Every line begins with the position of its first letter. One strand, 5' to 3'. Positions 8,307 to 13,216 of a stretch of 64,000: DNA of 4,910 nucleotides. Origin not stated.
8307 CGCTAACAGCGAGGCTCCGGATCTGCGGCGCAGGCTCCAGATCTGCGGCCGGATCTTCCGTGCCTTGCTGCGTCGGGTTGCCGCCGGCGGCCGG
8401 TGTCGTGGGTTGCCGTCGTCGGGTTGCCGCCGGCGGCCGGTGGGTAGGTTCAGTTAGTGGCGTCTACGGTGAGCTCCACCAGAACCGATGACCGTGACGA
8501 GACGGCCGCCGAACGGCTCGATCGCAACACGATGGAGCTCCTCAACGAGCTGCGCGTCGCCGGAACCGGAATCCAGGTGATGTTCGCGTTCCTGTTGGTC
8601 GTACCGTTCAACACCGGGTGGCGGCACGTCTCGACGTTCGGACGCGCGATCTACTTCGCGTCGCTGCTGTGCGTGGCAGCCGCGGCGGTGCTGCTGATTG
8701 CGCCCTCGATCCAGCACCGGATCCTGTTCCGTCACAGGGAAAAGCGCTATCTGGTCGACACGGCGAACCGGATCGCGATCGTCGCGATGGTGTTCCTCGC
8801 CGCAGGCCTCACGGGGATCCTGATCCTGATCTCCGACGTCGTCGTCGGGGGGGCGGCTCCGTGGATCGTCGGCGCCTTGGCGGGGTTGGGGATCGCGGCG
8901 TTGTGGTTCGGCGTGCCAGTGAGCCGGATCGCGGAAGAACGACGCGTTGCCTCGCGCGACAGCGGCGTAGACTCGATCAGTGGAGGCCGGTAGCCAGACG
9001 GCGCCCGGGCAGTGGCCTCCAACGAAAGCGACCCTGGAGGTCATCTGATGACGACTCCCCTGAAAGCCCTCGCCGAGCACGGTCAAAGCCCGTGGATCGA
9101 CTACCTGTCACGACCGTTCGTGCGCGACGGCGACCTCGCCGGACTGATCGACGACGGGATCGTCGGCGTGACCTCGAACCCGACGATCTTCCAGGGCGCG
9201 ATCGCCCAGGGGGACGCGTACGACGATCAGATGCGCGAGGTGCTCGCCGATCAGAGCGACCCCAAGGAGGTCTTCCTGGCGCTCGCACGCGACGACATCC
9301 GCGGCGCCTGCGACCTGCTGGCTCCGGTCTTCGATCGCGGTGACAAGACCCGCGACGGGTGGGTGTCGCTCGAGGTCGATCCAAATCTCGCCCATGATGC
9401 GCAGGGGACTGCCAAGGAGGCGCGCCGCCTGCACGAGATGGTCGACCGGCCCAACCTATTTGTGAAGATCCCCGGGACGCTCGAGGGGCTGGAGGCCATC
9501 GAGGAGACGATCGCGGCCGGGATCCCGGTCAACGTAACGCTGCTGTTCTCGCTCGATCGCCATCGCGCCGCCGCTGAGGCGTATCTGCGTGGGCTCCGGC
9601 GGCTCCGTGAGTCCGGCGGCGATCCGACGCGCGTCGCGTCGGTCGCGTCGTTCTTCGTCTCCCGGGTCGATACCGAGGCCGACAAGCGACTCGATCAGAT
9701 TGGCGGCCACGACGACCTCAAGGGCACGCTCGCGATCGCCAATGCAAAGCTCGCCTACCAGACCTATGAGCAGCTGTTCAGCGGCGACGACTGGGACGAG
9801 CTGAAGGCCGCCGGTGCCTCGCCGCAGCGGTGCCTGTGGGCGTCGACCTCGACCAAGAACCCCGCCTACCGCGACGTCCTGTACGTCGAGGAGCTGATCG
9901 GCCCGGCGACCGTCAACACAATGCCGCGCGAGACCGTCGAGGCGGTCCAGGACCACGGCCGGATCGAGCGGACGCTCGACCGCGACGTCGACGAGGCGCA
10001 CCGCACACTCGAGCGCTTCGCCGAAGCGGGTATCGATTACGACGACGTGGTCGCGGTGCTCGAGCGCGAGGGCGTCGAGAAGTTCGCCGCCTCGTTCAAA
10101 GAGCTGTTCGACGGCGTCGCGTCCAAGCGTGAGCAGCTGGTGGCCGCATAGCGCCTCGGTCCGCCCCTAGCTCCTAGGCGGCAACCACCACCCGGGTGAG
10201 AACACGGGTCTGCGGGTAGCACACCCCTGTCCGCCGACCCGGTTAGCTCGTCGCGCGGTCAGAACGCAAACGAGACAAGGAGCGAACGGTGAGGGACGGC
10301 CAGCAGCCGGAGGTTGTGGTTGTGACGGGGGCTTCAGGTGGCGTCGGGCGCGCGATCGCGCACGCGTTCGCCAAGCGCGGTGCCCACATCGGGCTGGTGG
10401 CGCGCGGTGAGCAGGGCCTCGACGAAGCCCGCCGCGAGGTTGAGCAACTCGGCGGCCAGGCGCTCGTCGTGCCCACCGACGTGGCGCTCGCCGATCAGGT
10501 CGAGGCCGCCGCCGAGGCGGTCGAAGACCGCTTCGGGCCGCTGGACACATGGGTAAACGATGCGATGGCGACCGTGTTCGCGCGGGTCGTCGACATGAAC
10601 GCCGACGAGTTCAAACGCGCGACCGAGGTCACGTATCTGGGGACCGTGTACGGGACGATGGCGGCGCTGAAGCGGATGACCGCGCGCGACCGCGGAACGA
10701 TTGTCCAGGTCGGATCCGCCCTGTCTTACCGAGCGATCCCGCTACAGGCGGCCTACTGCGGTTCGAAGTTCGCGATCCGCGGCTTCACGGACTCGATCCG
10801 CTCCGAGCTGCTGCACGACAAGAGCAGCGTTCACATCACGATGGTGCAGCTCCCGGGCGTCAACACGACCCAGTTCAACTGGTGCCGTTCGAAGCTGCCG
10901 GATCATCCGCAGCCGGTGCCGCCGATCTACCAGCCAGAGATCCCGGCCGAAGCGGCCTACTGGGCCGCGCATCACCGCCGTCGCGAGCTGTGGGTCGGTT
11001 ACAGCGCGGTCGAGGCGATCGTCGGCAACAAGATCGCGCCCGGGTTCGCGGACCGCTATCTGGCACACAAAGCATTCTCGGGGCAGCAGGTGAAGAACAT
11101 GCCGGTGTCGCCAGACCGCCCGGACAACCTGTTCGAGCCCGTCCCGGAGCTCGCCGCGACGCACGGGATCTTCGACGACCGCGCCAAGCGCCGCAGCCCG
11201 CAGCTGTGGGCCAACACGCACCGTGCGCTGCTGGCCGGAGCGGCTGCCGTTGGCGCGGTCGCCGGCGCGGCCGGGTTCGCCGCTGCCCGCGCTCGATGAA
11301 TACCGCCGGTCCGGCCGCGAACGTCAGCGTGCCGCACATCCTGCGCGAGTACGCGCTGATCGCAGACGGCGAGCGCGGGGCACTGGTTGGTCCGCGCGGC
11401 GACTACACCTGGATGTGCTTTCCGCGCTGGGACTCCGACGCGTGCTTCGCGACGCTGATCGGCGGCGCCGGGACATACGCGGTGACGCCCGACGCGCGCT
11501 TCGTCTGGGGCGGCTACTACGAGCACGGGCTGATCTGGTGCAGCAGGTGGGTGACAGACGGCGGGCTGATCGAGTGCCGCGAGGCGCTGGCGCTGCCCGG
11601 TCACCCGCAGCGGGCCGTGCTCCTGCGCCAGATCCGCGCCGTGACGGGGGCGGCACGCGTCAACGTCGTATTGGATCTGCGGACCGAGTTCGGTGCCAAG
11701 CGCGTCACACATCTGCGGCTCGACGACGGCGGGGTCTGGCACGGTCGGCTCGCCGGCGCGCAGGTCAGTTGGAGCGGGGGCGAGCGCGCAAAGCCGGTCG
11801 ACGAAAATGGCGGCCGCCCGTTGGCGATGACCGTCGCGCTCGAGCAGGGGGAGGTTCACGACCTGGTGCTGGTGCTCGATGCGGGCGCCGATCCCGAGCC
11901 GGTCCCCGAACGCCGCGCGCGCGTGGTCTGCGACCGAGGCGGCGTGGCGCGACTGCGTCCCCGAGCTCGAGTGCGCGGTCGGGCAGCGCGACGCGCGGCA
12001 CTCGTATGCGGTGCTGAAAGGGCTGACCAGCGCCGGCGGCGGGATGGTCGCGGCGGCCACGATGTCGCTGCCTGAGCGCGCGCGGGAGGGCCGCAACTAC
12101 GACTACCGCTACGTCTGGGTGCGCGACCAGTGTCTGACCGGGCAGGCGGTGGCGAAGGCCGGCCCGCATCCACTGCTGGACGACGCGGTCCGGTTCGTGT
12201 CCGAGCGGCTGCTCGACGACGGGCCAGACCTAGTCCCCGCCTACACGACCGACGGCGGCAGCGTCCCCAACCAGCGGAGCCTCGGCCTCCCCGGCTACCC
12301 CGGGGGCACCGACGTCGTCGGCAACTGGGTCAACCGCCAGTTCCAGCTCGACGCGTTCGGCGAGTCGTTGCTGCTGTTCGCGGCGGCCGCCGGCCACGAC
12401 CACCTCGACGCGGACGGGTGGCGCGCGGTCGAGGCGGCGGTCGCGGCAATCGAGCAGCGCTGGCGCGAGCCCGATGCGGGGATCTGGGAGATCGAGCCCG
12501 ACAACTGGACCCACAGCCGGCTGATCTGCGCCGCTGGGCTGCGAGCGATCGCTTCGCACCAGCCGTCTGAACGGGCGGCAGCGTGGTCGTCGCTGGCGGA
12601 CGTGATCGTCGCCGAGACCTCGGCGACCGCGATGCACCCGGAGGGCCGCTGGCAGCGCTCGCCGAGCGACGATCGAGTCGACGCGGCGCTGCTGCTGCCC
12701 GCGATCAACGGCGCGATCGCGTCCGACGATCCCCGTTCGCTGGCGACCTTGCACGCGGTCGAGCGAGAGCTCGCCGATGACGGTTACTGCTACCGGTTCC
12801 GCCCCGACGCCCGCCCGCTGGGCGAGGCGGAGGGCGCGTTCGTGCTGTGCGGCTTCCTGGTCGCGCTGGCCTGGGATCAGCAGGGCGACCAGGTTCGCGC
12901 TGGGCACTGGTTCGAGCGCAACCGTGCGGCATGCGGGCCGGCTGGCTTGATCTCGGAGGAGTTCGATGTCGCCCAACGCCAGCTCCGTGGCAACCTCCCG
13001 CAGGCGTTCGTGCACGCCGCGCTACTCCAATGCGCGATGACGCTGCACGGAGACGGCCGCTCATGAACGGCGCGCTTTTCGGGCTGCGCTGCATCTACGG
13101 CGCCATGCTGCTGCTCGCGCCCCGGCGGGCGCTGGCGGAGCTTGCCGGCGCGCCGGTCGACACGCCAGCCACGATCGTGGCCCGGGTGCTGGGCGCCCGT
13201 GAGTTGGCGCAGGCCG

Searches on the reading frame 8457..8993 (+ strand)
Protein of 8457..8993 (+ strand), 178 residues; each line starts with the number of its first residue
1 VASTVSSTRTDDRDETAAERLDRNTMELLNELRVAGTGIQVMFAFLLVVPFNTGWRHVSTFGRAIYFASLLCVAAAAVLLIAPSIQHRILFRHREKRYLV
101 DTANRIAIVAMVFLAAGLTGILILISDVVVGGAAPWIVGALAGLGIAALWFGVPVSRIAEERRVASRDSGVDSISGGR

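Call 32: search_protein_families(library=pfam, proteins=[window:8457-8993:+], max_evalue=0.01)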
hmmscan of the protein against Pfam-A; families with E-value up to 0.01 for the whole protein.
window:8457-8993:+ (178 aa): 1 family
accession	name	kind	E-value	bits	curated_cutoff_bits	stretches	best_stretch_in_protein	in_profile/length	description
PF19853.4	DUF6328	-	2.5e-45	154.5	26.3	1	14-154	1-142/142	Family of unknown function (DUF6328)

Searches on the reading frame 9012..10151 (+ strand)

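Call 32: search_protein_families(library=pfam, proteins=[window:9012-10151:+], max_evalue=0.01)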
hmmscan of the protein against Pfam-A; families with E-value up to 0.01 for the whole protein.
window:9012-10151:+ (379 aa): 1 family
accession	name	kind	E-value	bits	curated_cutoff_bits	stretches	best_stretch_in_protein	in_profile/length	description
PF00923.25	TAL_FSA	-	2.8e-82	276.7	27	1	28-367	2-283/285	Transaldolase/Fructose-6-phosphate aldolase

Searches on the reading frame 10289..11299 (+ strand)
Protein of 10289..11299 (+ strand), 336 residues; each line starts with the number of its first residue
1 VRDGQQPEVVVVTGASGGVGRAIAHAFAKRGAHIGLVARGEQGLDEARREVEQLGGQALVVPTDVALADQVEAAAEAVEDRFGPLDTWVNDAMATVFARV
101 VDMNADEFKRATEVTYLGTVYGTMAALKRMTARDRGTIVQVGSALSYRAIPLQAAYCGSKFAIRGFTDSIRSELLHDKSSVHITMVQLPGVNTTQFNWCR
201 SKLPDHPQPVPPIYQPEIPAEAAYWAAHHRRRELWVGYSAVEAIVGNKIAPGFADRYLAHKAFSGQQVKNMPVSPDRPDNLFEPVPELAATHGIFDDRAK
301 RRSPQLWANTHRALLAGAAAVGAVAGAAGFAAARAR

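Call 32: search_protein_families(library=pfam, proteins=[window:10289-11299:+], max_evalue=0.01)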
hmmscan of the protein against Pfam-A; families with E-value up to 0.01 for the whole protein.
window:10289-11299:+ (336 aa): 4 families
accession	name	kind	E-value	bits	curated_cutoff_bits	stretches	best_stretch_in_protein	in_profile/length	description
PF00106.31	adh_short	-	1.8e-41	142.2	26.6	1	9-194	2-185/195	short chain dehydrogenase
PF13561.12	adh_short_C2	-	2.8e-27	96.2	27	1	14-177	1-164/236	Enoyl-(Acyl carrier protein) reductase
PF08659.16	KR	-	1.1e-14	55.2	22.6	1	10-183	3-175/180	KR domain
PF01370.27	Epimerase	-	0.0058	16.5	20.9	1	10-59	1-44/240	NAD dependent epimerase/dehydratase family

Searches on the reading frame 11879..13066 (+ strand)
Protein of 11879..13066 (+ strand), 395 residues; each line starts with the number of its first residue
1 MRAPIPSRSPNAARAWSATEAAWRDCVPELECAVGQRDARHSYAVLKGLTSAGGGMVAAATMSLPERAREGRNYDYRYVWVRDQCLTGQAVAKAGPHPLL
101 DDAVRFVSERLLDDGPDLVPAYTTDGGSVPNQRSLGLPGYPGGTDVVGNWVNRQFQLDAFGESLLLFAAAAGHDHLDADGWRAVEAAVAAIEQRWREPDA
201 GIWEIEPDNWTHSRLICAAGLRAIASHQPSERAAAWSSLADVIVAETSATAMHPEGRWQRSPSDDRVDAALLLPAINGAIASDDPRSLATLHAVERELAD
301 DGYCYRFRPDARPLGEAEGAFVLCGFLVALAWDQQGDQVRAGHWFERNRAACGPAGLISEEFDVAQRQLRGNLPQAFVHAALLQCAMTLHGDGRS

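Call 32: search_protein_families(library=pfam, proteins=[window:11879-13066:+], max_evalue=0.01)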
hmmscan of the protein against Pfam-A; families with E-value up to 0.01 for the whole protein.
window:11879-13066:+ (395 aa): 1 family
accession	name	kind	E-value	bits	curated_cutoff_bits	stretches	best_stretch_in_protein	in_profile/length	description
PF00723.27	Glyco_hydro_15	-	9.5e-48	163.6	22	1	52-386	22-426/427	Glycosyl hydrolases family 15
